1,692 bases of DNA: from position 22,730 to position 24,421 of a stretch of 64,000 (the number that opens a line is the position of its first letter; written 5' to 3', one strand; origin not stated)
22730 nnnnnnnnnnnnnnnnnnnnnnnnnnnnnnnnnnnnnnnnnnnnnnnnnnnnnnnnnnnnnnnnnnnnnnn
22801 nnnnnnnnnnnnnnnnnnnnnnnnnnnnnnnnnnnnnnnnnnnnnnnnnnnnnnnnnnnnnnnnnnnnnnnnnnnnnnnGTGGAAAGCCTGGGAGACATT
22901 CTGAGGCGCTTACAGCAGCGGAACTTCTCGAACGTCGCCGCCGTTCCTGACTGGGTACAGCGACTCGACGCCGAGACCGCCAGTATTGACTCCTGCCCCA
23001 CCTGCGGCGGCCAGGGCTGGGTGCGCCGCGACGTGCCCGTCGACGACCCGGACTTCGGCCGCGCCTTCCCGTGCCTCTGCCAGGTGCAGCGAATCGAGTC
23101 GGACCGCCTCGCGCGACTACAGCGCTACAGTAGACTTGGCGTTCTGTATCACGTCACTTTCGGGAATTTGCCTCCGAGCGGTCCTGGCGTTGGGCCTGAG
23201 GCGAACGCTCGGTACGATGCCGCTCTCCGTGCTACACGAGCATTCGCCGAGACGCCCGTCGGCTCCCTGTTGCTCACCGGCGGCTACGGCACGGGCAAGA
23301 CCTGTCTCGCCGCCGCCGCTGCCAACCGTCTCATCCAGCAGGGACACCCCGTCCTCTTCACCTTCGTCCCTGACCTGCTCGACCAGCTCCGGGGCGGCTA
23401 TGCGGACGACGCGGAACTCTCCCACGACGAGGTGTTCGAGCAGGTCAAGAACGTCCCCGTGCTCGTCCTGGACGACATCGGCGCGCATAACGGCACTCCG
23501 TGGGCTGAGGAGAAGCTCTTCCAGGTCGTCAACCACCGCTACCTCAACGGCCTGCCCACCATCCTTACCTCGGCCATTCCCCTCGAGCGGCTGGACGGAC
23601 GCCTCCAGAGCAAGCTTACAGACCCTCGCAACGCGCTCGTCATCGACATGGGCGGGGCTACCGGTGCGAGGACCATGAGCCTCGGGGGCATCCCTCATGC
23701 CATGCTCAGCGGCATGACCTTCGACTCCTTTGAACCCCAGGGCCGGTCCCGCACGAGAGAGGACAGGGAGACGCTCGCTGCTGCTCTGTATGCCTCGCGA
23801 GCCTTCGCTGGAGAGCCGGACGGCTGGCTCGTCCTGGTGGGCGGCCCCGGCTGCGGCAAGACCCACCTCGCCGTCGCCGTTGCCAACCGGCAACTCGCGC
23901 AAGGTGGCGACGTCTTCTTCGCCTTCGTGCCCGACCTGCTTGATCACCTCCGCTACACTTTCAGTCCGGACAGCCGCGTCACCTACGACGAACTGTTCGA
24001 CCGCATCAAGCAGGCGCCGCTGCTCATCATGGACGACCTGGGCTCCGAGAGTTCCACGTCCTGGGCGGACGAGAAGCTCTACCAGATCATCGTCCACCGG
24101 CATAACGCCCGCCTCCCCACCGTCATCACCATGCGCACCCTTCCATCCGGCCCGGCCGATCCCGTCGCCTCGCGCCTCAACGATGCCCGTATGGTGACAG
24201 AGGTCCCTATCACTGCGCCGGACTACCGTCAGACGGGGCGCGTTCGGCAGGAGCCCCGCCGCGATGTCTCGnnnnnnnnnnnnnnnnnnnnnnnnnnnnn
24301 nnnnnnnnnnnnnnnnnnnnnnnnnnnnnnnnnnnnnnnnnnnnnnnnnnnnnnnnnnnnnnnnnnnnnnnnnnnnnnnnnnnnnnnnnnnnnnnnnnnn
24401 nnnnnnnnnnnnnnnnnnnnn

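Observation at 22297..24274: dnaB is followed by a DnaD-domain gene and a DnaC/DnaI-like loader containing two complete AAA+ modules in one polypeptide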

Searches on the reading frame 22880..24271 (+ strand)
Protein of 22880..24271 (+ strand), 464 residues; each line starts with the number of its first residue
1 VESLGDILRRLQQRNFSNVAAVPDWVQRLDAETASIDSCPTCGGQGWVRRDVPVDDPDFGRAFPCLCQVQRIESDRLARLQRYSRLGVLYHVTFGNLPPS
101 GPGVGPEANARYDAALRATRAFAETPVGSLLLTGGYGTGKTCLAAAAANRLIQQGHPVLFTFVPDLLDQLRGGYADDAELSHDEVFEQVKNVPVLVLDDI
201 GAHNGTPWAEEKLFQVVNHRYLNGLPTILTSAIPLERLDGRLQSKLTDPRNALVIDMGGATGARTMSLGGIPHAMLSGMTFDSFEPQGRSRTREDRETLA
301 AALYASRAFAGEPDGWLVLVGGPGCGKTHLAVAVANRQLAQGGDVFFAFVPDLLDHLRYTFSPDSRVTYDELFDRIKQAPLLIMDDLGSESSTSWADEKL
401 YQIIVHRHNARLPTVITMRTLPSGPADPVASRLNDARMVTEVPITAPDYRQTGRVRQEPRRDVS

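Call 3: search_protein_families(library=pfam, proteins=[window:22880-24271:+], max_evalue=0.01)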
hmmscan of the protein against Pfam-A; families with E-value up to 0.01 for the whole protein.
window:22880-24271:+ (464 aa): 26 families (the best 25 are shown)
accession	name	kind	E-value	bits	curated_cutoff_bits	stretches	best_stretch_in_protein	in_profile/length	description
PF01695.23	IstB_IS21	-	5.4e-31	108.3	24.1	2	129-242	94-203/238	IstB-like ATP binding protein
PF00004.35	AAA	-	2.8e-13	50.9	21.2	2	130-207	1-73/131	ATPase family associated with various cellular activities (AAA)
PF13191.12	AAA_16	-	2.2e-10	41.7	32.6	2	295-379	8-85/167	AAA ATPase domain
PF00308.24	Bac_DnaA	-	3.5e-09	37.5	23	1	115-247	19-156/162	Bacterial DnaA ATPAse domain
PF00910.28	RNA_helicase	-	1.2e-08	35.8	21.5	1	318-405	2-75/105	RNA helicase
PF24883.2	NPHP3_N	-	4e-08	34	24.8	0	129-163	24-58/164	Nephrocystin 3, N-terminal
PF20720.3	nSTAND3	-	3.9e-07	30.3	27.2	0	315-364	18-64/155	Novel STAND NTPase 3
PF13604.12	AAA_30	-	8.6e-07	29.3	27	0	305-346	9-50/191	AAA domain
PF13521.12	AAA_28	-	1.4e-06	29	27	0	317-337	2-22/164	AAA domain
PF13401.12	AAA_22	-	7.8e-06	26.7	27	0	314-350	5-33/130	AAA domain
PF07728.20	AAA_5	-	1.1e-05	25.9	22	0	130-222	2-95/139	AAA domain (dynein-related subfamily)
PF13245.12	AAA_19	-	3e-05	24.7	25.1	0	316-338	13-35/134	AAA domain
PF04851.21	ResIII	-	0.0001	22.7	22.5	0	128-174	24-73/164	Type III restriction enzyme, res subunit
PF13238.12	AAA_18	-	0.00018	22.4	29.4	0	318-344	2-26/128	AAA domain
PF02562.22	PhoH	-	0.00044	20.2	27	0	318-341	23-46/205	PhoH-like protein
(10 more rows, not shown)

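Call 4: search_protein_families(library=ncbifam, proteins=[window:22880-24271:+], max_evalue=0.01)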
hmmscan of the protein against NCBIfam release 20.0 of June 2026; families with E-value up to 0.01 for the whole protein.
window:22880-24271:+ (464 aa): 39 families (the best 25 are shown)
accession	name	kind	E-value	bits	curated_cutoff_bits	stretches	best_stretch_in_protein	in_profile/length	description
NF005992.0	PRK08116.1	subfamily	3.3e-66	223.2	189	2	105-244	90-231/269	hypothetical protein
NF006505.0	PRK08939.1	equivalog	1e-38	133.4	228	2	125-244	154-271/306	primosomal protein DnaI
NF005304.0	PRK06835.1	equivalog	3.9e-38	131.4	215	2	118-241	175-296/330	ATP-binding protein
NF038214.1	IS21_help_AAA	equivalog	4e-38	131.4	200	2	129-242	92-201/232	IS21-like element helper ATPase IstB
NF005931.1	PRK07952.1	equivalog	6.5e-30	104.5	357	2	114-230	83-202/246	replicative helicase loader DnaC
NF005378.0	PRK06921.1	subfamily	4.1e-27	94.9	207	2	39-237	35-228/266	hypothetical protein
NF009043.0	PRK12377.1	subfamily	1.1e-26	94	389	2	125-221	99-193/248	ATP-binding protein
NF005098.0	PRK06526.1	subfamily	3.3e-19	69.3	296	2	129-238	111-216/266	transposase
NF006616.1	PRK09183.1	subfamily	4.8e-19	68.6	300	2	130-240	103-210/253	IS21-like element helper ATPase IstB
NF001154.0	PRK00149.3-3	equivalog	4.1e-17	62.3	410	2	116-242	136-265/462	chromosomal replication initiator protein DnaA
TIGR00362.1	DnaA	equivalog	7.6e-16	58.2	343.9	2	114-246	121-258/437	chromosomal replication initiator protein DnaA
NF006038.0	PRK08181.1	subfamily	1.1e-15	57.6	317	2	129-222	109-199/271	transposase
TIGR03420.1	DnaA_homol_Hda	equivalog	2.2e-13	50.3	194.8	2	115-241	25-140/226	DnaA regulatory inactivator Hda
NF051883.1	DnaARegInactHdaA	equivalog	1.4e-07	31.3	300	1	300-337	27-64/229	DnaA regulatory inactivator HdaA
NF003069.1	PRK03992.1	subfamily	6.2e-06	25.6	500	1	312-340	163-191/379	proteasome-activating nucleotidase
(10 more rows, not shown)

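Call 6: find_homologous_proteins(query=window:22880-24271:+)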
Query window:22880-24271:+ (464 aa): 7804 proteins with E <= 0.001 among 8000 candidates; the best 120 are listed.
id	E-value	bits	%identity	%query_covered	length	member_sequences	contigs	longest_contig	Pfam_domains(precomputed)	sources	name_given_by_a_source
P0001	2.8e-278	941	88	100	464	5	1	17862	PF13604.13,PF13245.13,PF00004.36,PF13401.13,PF07728.21,PF13191.13,PF01695.24,PF00308.25,PF24883.3,PF13521.13,PF00910.29,PF20720.4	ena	-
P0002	7.4e-264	894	89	94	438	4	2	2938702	PF01695.24,PF00308.25,PF13604.13,PF24883.3,PF13521.13,PF00910.29,PF00004.36,PF13401.13,PF07728.21,PF20720.4,PF13191.13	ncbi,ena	-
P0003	1.1e-263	893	89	94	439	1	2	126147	PF13604.13,PF13245.13,PF00004.36,PF13401.13,PF05496.19,PF07728.21,PF13191.13,PF01695.24,PF00308.25,PF24883.3,PF13521.13,PF00910.29,PF20720.4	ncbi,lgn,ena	-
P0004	1.7e-263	893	88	94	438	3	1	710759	PF13604.13,PF13245.13,PF00004.36,PF13401.13,PF07728.21,PF04851.22,PF13191.13,PF01695.24,PF00308.25,PF24883.3,PF13521.13,PF00910.29,PF20720.4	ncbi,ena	-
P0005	1.4e-257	873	93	90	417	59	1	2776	PF01695.24,PF00308.25,PF13604.13,PF24883.3,PF13521.13,PF00910.29,PF00004.36,PF13401.13,PF07728.21,PF20720.4,PF13191.13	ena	-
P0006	1.5e-254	863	91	90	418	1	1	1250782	PF13604.13,PF00004.36,PF13401.13,PF05496.19,PF07728.21,PF13191.13,PF01695.24,PF00308.25,PF24883.3,PF13521.13,PF00910.29,PF20720.4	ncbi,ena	-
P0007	4.2e-253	858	90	90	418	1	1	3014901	PF13604.13,PF00004.36,PF13401.13,PF05496.19,PF07728.21,PF13191.13,PF01695.24,PF00308.25,PF24883.3,PF13521.13,PF00910.29,PF20720.4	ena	-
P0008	8.8e-252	854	89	90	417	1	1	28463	PF13604.13,PF13245.13,PF00004.36,PF13401.13,PF05496.19,PF07728.21,PF13191.13,PF01695.24,PF00308.25,PF24883.3,PF13521.13,PF00910.29,PF20720.4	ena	-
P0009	9.1e-252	854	90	90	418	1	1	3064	PF13604.13,PF00004.36,PF13401.13,PF05496.19,PF07728.21,PF13191.13,PF01695.24,PF00308.25,PF24883.3,PF13521.13,PF00910.29,PF20720.4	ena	-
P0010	3.9e-251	852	91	90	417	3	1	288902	PF13604.13,PF13245.13,PF00004.36,PF13401.13,PF07728.21,PF13191.13,PF01695.24,PF00308.25,PF24883.3,PF13521.13,PF00910.29,PF20720.4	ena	-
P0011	2.9e-247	839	88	89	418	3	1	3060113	PF13604.13,PF00004.36,PF13401.13,PF07728.21,PF13191.13,PF01695.24,PF00308.25,PF24883.3,PF13521.13,PF00910.29,PF13481.13,PF20720.4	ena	-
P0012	1.3e-240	817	83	92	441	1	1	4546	PF01695.24,PF00308.25,PF13604.13,PF24883.3,PF13521.13,PF00910.29,PF00004.36,PF05496.19,PF20720.4,PF13191.13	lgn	-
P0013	1.2e-237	807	90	85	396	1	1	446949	PF13604.13,PF13245.13,PF00004.36,PF13401.13,PF05496.19,PF07728.21,PF13191.13,PF01695.24,PF00308.25,PF24883.3,PF13521.13,PF00910.29,PF20720.4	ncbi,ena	-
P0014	3.6e-234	796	84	90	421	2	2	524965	PF01695.24,PF00308.25,PF13604.13,PF24883.3,PF13521.13,PF00910.29,PF00004.36,PF13401.13,PF20720.4,PF13191.13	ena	-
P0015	3.5e-233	793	83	90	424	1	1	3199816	PF13604.13,PF13245.13,PF00004.36,PF13401.13,PF05496.19,PF07728.21,PF13191.13,PF01695.24,PF00308.25,PF24883.3,PF13521.13,PF00910.29,PF20720.4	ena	-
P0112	6.4e-148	511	-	-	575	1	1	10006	PF13173.13,PF13604.13,PF00004.36,PF13401.13,PF13238.13,PF07728.21,PF04851.22,PF00931.29,PF13191.13,PF00308.25,PF24883.3,PF03969.23,PF05729.19,PF13521.13,PF13481.13,PF03266.22,PF00437.27,PF13555.13,PF05496.19,PF01637.25,PF02562.23,PF01583.27,PF01695.24,PF00158.33,PF00005.34,PF02367.24,PF00910.29,PF20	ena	-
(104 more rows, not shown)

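Call 10: find_related_loci(query=A1, collection=genome_contigs, flank=6000)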
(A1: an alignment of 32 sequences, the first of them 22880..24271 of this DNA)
Query A1 (464 aa) in genome_contigs; peptide patterns used: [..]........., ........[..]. (x = any residue, [..] = any of these).
600 stretches matched a pattern (row limit reached: there are more); 505 encode a relative of the query (tblastn E <= 1e-3); the best 80 are kept; 80 distinct loci.
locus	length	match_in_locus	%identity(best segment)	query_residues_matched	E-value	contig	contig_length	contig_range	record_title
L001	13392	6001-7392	91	1-464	0e+0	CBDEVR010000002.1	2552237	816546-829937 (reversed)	MAG: Dehalococcoidia bacterium isolate 58e95461-d50d-4896-8677-afe07c5a1cd5 genome assembly, contig: contig_2, whole gen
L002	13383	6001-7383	60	1-458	1e-165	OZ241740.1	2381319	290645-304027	MAG: Dehalococcoidia bacterium isolate 2a701ac0-cd12-4bd3-a765-5d076d8969a5 genome assembly, chromosome: 1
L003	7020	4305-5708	46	1-461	2e-135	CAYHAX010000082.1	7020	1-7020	MAG TPA_asm: uncultured Dehalococcoidia bacterium isolate ERP119294_co2_375 genome assembly, contig: k141_660086, whole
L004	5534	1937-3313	47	1-460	3e-136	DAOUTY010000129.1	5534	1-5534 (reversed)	MAG TPA_asm: Chloroflexota bacterium isolate CSMAG_809 CSMAG_809_k141_267322_length_5534_cov_11.7593, whole genome shotg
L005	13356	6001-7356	48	1-454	2e-129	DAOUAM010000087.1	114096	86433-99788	MAG TPA_asm: Dehalococcoidia bacterium isolate H63_664 k137_369364, whole genome shotgun sequence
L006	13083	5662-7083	47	1-454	3e-127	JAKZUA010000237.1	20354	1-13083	MAG: Dehalococcoidia bacterium isolate Langseth_MAG_00073 Langseth_MAG_00073_000000000237, whole genome shotgun sequence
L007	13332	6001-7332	47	1-450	2e-126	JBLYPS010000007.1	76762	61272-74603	MAG: Dehalococcoidia bacterium isolate CedChl2 CedChl2_contig_7, whole genome shotgun sequence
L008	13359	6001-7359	45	1-454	7e-125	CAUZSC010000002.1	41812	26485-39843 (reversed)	MAG: Dehalococcoidia bacterium isolate CB9_331.100 genome assembly, contig: Ga0302133_10000125, whole genome shotgun seq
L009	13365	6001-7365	46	1-454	6e-125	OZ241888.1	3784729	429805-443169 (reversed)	MAG: Dehalococcoidia bacterium isolate 46affbec-5afd-4908-a2aa-6a71a6f589da genome assembly, chromosome: 1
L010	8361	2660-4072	45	1-459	2e-122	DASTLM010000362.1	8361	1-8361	MAG TPA_asm: Dehalococcoidia bacterium isolate SMAG_U2862 k141_253243, whole genome shotgun sequence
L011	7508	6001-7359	45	1-450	3e-121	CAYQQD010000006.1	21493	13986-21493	MAG TPA_asm: uncultured Dehalococcoidales bacterium isolate binchicken_co10_181 genome assembly, contig: NODE_1142_lengt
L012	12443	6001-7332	46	2-450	7e-120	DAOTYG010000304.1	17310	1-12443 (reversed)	MAG TPA_asm: Anaerolineae bacterium isolate H23_313 k115_478183, whole genome shotgun sequence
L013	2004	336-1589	49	34-458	2e-127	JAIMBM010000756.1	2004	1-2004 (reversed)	MAG: Anaerolineae bacterium isolate HOT.MB2.62 Contig758, whole genome shotgun sequence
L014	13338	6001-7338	46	1-451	1e-118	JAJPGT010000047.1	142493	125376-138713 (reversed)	MAG: Proteobacteria bacterium isolate Centralia_MAG_106 k107_929666, whole genome shotgun sequence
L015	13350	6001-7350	44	1-450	4e-118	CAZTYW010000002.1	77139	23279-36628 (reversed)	MAG TPA_asm: uncultured Dehalococcoidia bacterium isolate SRP239594_co1_177 genome assembly, contig: NODE_24_length_7713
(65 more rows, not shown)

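Call 16: search_solved_structures(query=A1, max_evalue=0.001, show_alignments=4)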
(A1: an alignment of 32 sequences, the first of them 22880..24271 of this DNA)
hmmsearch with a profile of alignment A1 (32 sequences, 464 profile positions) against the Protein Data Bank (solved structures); distinct sequences matched with E-value up to 0.001: 76 (the best 60 are shown).
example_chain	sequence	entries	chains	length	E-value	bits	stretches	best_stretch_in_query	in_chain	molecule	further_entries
4m4w_J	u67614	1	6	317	2.1e-21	79.4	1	34-240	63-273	Primosomal protein DnaI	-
2w58_A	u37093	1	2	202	3.4e-21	78.7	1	126-242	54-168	PRIMOSOME COMPONENT (HELICASE LOADER)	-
6qel_G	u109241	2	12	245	3.8e-21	78.5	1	113-248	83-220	DNA replication protein dnaC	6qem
2qgz_A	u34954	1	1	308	3e-17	65.7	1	105-242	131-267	Putative primosome component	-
3ec2_A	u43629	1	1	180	1.9e-16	63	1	296-439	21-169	DNA replication protein DnaC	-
3ecc_A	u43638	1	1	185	1.9e-16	63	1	296-439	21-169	DNA replication protein DnaC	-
5he8_A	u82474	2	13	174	1.4e-14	56.9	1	126-244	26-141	Helicase loader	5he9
5bq5_A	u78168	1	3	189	3.8e-11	45.6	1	127-234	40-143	Insertion sequence IS5376 putative ATP-binding protein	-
8q3w_A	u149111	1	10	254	4.2e-11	45.4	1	310-455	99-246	Insertion sequence IS5376 putative ATP-binding protein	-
8q4d_E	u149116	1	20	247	1.2e-10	44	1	127-234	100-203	Insertion sequence IS5376 putative ATP-binding protein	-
8bv3_A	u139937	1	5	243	3.1e-07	32.7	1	109-246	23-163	Chromosomal replication initiator protein DnaA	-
9nbl_A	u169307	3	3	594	4.5e-07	32.1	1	124-161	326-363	Arsenite transporter ATPase-like protein,arsA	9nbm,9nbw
2hcb_A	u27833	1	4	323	4.7e-07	32.1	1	129-250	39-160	Chromosomal replication initiator protein dnaA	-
1l8q_A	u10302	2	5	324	4.8e-07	32.1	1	129-250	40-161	Chromosomal replication initiator protein dnaA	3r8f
9nbo_A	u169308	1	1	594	5.1e-07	32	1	124-161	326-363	Arsenite transporter ATPase-like protein,arsA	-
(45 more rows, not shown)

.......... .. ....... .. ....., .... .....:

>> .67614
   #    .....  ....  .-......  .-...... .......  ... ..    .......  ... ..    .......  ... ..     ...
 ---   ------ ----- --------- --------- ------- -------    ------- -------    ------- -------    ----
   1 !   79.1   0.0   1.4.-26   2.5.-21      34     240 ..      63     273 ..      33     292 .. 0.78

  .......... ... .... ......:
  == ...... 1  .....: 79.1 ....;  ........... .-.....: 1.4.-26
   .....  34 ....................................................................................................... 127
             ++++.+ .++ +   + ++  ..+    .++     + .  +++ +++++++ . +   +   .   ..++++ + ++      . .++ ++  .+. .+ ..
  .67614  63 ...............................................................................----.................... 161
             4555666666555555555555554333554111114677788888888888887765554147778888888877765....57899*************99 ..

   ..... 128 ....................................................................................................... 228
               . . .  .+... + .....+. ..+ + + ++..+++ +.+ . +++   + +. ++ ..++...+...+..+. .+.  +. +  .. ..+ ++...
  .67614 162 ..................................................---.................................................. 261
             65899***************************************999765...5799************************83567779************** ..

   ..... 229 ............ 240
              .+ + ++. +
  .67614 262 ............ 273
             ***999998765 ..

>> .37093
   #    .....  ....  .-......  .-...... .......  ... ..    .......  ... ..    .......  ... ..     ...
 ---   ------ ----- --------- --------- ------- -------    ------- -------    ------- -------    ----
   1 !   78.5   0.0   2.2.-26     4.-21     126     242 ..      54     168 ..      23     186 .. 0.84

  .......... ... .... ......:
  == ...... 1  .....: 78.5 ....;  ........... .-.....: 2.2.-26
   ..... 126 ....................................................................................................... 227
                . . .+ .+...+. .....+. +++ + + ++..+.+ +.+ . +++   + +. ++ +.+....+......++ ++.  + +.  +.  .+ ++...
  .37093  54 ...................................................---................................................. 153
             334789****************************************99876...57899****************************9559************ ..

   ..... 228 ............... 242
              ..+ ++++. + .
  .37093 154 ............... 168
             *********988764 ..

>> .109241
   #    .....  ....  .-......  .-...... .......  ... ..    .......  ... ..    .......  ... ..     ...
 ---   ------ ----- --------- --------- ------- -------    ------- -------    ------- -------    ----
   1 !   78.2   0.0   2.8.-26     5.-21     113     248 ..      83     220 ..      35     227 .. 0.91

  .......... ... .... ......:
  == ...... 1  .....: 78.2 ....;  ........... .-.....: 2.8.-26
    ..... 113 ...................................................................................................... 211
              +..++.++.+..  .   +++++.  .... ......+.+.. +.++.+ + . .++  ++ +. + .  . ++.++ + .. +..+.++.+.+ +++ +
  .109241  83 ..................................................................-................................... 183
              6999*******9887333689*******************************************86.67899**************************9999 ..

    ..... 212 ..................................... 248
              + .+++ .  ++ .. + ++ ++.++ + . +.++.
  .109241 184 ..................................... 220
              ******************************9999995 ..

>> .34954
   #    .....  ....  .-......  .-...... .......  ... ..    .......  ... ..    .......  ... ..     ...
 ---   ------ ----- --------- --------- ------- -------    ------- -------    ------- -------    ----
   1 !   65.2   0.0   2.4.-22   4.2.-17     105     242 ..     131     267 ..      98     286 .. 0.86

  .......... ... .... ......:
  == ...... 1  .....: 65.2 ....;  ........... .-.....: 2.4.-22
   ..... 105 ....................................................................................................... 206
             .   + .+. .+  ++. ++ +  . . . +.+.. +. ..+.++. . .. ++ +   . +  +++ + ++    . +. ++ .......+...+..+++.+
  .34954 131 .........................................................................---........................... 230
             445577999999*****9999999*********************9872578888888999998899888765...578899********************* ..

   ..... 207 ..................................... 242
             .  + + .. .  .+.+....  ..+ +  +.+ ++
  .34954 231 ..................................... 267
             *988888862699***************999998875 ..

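Call 21: search_protein_families(library=phrogs, proteins=[window:22880-24271:+], max_evalue=0.001)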
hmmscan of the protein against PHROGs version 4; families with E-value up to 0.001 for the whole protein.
window:22880-24271:+ (464 aa): 13 families
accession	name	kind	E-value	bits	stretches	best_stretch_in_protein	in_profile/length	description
phrog_50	-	DNA, RNA and nucleotide metabolism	2.5e-82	278.8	2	35-246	274-489/570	DnaC-like helicase loader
phrog_3277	-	DNA, RNA and nucleotide metabolism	9e-44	150.2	2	128-246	11-134/168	DnaC-like helicase loader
phrog_26922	-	DNA, RNA and nucleotide metabolism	2.5e-16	61.1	2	189-242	9-62/92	DnaC-like helicase loader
phrog_27475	-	unknown function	5.8e-16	59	2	129-240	444-552/599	-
phrog_2107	-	other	2.1e-05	25.3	0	319-345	8-34/201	thymidylate kinase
phrog_168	-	DNA, RNA and nucleotide metabolism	0.00014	22.7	0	129-151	44-66/314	clamp loader of DNA polymerase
phrog_4871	-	other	0.00017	21.2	0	123-154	492-523/764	ATP-dependent protease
phrog_15321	-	unknown function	0.0002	22.5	0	191-233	7-55/93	-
phrog_3757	-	unknown function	0.00024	21.6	0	316-336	128-148/367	-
phrog_5484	-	DNA, RNA and nucleotide metabolism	0.00028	21.6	0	318-410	32-126/239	DnaA-like replication initiation protein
phrog_5846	-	DNA, RNA and nucleotide metabolism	0.00028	21.3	0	128-150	39-61/380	clamp loader of DNA polymerase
phrog_170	-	other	0.00029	21.4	0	316-341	92-117/323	PhoH-like phosphate starvation-inducible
phrog_2376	-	other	0.0009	19.7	0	125-160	73-107/363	ATPase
